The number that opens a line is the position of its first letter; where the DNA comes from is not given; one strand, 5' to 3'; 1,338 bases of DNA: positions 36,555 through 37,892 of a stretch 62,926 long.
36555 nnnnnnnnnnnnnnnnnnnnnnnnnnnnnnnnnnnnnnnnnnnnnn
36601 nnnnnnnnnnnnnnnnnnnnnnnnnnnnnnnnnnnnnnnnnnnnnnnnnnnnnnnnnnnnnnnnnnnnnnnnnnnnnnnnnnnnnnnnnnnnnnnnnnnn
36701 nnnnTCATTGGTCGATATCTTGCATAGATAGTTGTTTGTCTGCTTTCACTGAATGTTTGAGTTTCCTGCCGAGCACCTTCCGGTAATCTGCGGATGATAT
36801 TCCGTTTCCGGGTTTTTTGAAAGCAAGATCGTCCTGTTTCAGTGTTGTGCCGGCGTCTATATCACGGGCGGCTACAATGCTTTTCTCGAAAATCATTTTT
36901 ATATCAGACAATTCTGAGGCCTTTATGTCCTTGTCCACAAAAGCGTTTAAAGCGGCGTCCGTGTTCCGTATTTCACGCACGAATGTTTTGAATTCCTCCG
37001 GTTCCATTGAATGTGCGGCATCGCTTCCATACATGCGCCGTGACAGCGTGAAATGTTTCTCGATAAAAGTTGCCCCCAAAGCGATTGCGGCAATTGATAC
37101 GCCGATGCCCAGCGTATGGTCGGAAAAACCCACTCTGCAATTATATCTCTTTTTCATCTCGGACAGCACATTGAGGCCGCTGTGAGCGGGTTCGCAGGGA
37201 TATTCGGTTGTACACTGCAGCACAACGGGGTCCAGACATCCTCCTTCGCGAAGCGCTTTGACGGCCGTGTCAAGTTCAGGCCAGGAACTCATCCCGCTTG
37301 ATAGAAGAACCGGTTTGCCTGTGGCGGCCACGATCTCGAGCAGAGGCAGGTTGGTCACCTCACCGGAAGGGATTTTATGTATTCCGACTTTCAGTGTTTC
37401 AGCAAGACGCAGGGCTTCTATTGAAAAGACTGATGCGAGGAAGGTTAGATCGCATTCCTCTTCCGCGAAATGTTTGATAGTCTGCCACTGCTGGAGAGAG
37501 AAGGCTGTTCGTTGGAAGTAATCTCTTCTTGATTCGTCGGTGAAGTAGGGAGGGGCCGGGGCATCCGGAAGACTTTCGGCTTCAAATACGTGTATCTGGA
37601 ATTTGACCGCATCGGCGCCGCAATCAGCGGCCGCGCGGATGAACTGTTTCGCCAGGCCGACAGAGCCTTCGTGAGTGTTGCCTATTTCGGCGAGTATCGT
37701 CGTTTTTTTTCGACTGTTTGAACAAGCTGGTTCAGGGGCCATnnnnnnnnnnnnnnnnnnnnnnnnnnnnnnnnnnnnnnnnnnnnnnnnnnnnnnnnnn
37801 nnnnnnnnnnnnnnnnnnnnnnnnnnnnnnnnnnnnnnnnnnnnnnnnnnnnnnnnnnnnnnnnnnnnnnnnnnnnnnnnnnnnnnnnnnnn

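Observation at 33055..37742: Formyltransferase and deacetylase inserted between neuB and neuA: possible N-formyl nonulosonic acid pathway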

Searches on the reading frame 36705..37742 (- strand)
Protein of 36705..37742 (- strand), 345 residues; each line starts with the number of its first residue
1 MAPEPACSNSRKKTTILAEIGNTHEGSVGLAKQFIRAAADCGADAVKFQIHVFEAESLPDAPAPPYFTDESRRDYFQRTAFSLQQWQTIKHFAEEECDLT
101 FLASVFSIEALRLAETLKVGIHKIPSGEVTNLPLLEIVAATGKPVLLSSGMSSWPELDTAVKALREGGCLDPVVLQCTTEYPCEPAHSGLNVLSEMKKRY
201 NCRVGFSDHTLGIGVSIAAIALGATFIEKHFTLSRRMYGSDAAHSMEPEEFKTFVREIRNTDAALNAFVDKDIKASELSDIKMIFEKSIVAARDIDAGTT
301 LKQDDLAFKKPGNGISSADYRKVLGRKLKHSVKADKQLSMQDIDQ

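Call 3: search_protein_families(library=pfam, proteins=[window:36705-37742:-])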
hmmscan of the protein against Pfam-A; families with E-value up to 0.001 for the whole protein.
window:36705-37742:- (345 aa): 2 families
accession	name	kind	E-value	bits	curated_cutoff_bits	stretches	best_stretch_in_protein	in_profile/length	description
PF03102.20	NeuB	-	3.9e-71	239.8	22.1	1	35-266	2-237/241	NeuB family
PF08666.17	SAF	-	6.8e-10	39.8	21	1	288-343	3-62/63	SAF domain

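Call 4: search_protein_families(library=ncbifam, proteins=[window:36705-37742:-])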
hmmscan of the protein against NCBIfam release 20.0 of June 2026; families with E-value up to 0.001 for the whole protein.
window:36705-37742:- (345 aa): 6 families
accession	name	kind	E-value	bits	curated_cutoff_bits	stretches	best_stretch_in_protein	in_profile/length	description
TIGR03569.1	NeuB_NnaB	equivalog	1.3e-97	326.8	399.65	1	15-338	2-329/329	N-acetylneuraminate synthase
TIGR03586.1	PseI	equivalog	3.7e-73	246.6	340.25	1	14-337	2-326/327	pseudaminic acid synthase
TIGR01361.1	DAHP_synth_Bsub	equivalog_domain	1.2e-06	28.1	267.75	0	90-153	81-143/260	3-deoxy-7-phosphoheptulonate synthase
NF006421.0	PRK08673.1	subfamily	4.1e-06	26.3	335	0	91-153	151-212/338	3-deoxy-7-phosphoheptulonate synthase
NF009239.0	PRK12595.1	equivalog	0.00027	20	279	0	90-153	174-236/360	bifunctional 3-deoxy-7-phosphoheptulonate synthase/chorismate mutase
NF009933.0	PRK13396.1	subfamily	0.00052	19.1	486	0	121-153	187-219/352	3-deoxy-7-phosphoheptulonate synthase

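Call 27: search_solved_structures(query=window:36705-37742:-, max_evalue=0.00001)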
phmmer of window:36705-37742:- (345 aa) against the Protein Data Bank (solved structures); distinct sequences matched with E-value up to 0.00001: 8.
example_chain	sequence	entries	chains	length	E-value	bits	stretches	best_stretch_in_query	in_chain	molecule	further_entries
2wqp_A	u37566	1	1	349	7.3e-44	153.5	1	14-343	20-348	POLYSIALIC ACID CAPSULE BIOSYNTHESIS PROTEIN SIAC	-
4ipj_A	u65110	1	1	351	7.4e-44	153.5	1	14-343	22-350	Polysialic acid capsule biosynthesis protein SiaC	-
1xuu_A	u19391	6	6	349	1.9e-43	152.1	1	14-343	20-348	polysialic acid capsule biosynthesis protein SiaC | N-acetylneuraminate synthase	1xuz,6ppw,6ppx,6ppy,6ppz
4ipi_A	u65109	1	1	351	5.1e-43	150.7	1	14-343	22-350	Polysialic acid capsule biosynthesis protein SiaC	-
8h2c_A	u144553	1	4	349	4.6e-38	134.4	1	9-340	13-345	Pseudaminic acid synthase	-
6ncs_A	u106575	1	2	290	5.8e-32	114.4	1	14-260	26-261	N-acetylneuraminic acid (Sialic acid) synthetase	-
1vli_A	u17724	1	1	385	1.6e-31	112.9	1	15-278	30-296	Spore coat polysaccharide biosynthesis protein spsE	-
3g8r_A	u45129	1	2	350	2e-19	73.2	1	15-343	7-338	Probable spore coat polysaccharide biosynthesis protein E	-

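Call 39: search_dna_similar(query=window:36705-37742:-, collection=plasmids, mode=protein, max_rows=40, rows=spread)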
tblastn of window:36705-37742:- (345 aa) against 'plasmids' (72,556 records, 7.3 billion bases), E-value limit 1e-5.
Records with a match: 165; places in all: 181; records where one place covers at least 80% of the query: 157.
Best place of each record, by identity: <60% 165.
By first word of the organism name: Bacillus 63; Sinorhizobium 30; Azospirillum 17; Rhizobium 5; Ensifer 5; Sulfitobacter 2; Priestia 2; Halorussus 2; Mesorhizobium 2; Acinetobacter 2; and 33 more.
By predicted mobility (MOB-suite, as given by PLSDB): non-mobilizable 104; mobilizable 36; conjugative 25.
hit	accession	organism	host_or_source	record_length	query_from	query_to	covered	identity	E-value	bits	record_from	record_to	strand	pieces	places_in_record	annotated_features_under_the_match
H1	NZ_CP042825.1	Rhizobium sp. WL3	Wheat,phyllosphere swab,leaves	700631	11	335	94%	50.0%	2e-95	317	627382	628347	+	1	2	N-acetylneuraminate synthase family protein | hypothetical protein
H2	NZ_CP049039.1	Pseudohalocynthiibacter aestuariivivens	pure culutre,Seawater recirculating ...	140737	16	343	95%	36.3%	8e-45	171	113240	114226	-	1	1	N-acetylneuraminate synthase family protein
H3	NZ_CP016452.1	Sinorhizobium sp. RAC02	Microbial isolate,Algal phycosphere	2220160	16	343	95%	35.9%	2e-44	170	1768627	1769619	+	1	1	none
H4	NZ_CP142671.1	Bacillus albus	cell culture,soil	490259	16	343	95%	34.9%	2e-55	202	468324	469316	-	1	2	pseI: pseudaminic acid synthase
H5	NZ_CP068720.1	Bacillus cereus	Angelica sinensis Dlies,single cell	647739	16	343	95%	34.6%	2e-52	193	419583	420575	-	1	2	pseI: pseudaminic acid synthase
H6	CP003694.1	Bacillus thuringiensis MC28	-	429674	16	343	95%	34.3%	1e-50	188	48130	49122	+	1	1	N-acetylneuraminate synthase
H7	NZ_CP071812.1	Bacillus mycoides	cell culture,soil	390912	16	343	95%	34.3%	1e-49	185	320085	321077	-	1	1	pseI: pseudaminic acid synthase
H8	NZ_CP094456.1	Bacillus sp. ZJS3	cell culture,biological soil crust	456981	16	343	95%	34.3%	3e-51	190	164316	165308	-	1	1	pseI: pseudaminic acid synthase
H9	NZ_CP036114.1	Bacillus toyonensis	-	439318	16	343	95%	34.0%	3e-50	186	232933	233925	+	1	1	pseI: pseudaminic acid synthase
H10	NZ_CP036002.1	Bacillus mycoides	cell culture,soil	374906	16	343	95%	34.0%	4e-49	183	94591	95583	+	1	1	pseI: pseudaminic acid synthase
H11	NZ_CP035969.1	Bacillus mycoides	cell culture,soil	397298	16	343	95%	34.0%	4e-49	183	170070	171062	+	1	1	pseI: pseudaminic acid synthase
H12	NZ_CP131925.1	Bacillus mycoides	whole organism,soil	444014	16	343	95%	34.0%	4e-49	183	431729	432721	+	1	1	pseI: pseudaminic acid synthase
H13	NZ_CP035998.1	Bacillus mycoides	cell culture,soil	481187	16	343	95%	34.0%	4e-49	183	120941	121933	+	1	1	pseI: pseudaminic acid synthase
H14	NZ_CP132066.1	Bacillus mycoides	whole organism,soil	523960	16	343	95%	34.0%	4e-49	183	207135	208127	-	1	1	pseI: pseudaminic acid synthase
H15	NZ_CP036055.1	Bacillus toyonensis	cell culture,soil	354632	16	343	95%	33.7%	7e-51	188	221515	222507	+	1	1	pseI: pseudaminic acid synthase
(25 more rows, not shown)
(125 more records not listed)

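Call 40: get_annotated_region(hit=H1, flank=12000)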
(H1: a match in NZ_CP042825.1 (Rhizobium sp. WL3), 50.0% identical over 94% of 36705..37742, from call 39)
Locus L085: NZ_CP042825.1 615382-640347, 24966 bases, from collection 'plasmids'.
description: Rhizobium sp. WL3 plasmid unnamed2, complete sequence
organism: Rhizobium sp. WL3 (NCBI taxid 2603277)
taxonomy: Bacteria; Pseudomonadota; Alphaproteobacteria; Hyphomicrobiales; Rhizobiaceae; Rhizobium; Rhizobium sp. WL3
host: -; source: Wheat,phyllosphere swab,leaves; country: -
typing (MOB-suite, as given by PLSDB): non-mobilizable
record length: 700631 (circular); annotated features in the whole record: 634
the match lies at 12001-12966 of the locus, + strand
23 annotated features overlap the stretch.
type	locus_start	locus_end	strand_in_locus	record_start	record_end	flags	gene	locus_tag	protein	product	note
CDS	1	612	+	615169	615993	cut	-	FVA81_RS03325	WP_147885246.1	ABC transporter permease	-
CDS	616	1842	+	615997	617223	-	-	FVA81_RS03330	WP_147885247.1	ABC transporter ATP-binding protein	-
CDS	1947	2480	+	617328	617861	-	-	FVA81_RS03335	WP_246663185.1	acyltransferase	-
CDS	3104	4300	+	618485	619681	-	-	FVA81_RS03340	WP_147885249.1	hypothetical protein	-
CDS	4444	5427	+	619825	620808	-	-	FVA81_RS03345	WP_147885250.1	acyltransferase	-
CDS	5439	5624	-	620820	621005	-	-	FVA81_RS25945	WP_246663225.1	hypothetical protein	-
CDS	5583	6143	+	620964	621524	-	-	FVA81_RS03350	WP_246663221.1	methyltransferase domain-containing protein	-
CDS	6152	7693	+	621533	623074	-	-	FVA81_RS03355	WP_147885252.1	hypothetical protein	-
CDS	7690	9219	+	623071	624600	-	-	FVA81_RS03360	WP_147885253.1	hypothetical protein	-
CDS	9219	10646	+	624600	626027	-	-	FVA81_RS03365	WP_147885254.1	hypothetical protein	-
CDS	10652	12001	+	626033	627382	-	-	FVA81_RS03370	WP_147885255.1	hypothetical protein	-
CDS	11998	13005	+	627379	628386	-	-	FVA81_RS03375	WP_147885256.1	N-acetylneuraminate synthase family protein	GO:0016051 - carbohydrate biosynthetic process [Evidence IEA]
CDS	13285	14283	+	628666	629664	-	-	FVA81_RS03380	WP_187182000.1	KpsF/GutQ family sugar-phosphate isomerase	GO:0005975 - carbohydrate metabolic process [Evidence IEA]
CDS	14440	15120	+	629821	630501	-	-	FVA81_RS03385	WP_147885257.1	glycosyltransferase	-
CDS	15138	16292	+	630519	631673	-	neuC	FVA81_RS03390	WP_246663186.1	UDP-N-acetylglucosamine 2-epimerase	GO:0006047 - UDP-N-acetylglucosamine metabolic process [Evidence IEA]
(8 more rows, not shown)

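Call 49: search_solved_structures(query=window:36705-37742:-, max_evalue=1e-35, show_alignments=5)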
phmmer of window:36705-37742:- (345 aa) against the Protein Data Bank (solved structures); distinct sequences matched with E-value up to 1e-35: 5.
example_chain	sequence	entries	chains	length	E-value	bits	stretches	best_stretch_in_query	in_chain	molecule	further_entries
2wqp_A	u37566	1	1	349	7.3e-44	153.5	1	14-343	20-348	POLYSIALIC ACID CAPSULE BIOSYNTHESIS PROTEIN SIAC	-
4ipj_A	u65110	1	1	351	7.4e-44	153.5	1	14-343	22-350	Polysialic acid capsule biosynthesis protein SiaC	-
1xuu_A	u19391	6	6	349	1.9e-43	152.1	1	14-343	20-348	polysialic acid capsule biosynthesis protein SiaC | N-acetylneuraminate synthase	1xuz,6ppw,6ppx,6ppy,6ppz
4ipi_A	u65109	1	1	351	5.1e-43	150.7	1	14-343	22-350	Polysialic acid capsule biosynthesis protein SiaC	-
8h2c_A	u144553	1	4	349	4.6e-38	134.4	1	9-340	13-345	Pseudaminic acid synthase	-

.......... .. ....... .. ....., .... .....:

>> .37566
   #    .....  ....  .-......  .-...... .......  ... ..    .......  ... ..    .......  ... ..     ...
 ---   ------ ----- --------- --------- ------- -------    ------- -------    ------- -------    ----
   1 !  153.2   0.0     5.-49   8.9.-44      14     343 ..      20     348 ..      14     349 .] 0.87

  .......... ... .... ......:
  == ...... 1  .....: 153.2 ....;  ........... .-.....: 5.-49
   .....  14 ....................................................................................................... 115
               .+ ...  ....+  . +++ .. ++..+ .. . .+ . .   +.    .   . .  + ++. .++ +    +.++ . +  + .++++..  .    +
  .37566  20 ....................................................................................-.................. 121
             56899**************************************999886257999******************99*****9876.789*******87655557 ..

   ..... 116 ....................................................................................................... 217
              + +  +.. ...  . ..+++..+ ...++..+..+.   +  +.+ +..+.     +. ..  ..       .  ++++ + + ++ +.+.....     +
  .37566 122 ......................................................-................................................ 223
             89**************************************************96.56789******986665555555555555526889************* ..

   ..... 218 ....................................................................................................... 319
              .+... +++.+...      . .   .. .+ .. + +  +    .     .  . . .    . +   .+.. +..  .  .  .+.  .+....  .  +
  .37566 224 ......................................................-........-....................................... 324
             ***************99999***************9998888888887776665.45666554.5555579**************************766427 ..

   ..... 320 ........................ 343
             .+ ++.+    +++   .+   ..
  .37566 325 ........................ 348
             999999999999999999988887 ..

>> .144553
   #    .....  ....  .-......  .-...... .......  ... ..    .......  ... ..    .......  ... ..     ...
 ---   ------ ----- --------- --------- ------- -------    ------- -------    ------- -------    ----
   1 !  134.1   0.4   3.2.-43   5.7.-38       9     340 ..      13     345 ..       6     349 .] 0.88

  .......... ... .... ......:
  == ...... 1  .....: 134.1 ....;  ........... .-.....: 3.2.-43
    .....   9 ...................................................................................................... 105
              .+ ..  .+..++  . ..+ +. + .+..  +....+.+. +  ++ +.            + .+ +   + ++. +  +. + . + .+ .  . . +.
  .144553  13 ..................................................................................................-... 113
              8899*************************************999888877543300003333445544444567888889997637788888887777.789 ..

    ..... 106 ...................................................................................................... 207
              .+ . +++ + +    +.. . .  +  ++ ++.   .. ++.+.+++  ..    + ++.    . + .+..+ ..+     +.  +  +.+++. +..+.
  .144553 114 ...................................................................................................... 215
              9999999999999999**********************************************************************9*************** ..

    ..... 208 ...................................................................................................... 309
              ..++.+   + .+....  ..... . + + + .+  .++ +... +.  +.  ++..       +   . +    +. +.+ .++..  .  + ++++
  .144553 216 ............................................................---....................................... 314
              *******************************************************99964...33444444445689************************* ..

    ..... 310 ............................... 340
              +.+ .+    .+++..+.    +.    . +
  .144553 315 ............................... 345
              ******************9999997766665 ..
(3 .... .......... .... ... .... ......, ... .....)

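Call 83: find_related_loci(query=A4, collection=metagenome_contigs, flank=10000)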
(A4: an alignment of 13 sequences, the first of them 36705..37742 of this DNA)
Query A4 (345 aa) in metagenome_contigs; peptide patterns used: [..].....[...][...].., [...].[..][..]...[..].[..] (x = any residue, [..] = any of these).
600 stretches matched a pattern (row limit reached: there are more); 591 encode a relative of the query (tblastn E <= 1e-3); the best 80 are kept; 80 distinct loci.
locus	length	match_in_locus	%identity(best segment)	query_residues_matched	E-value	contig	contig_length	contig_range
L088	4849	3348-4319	62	16-339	2e-138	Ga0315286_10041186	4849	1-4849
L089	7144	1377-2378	56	8-343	1e-130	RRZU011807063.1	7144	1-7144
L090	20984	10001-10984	56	8-335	4e-127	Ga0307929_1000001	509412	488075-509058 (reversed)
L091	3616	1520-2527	55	9-344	5e-126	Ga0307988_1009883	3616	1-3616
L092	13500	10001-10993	54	16-345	1e-122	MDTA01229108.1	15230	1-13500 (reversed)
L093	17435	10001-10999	54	11-344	5e-122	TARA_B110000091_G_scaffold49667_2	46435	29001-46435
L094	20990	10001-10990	53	10-343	5e-112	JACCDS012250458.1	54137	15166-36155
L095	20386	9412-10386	56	16-344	6e-111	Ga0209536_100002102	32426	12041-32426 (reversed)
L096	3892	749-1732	52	13-344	4e-112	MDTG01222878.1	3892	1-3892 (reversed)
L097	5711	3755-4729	55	16-343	2e-109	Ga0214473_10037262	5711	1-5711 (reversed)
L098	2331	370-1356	50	11-343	1e-114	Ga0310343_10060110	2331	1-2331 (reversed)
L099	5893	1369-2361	51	12-345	6e-109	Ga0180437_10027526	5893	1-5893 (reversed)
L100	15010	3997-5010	53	4-344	2e-108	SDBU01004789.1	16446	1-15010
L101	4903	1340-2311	53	16-343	2e-107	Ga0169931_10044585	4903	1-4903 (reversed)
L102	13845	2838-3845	55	5-344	5e-107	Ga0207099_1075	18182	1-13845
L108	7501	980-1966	53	10-344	1e-104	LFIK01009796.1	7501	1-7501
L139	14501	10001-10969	50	16-344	1e-90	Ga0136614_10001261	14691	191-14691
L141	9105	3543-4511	50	1-335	1e-89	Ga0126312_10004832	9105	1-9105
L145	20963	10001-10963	49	13-339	4e-88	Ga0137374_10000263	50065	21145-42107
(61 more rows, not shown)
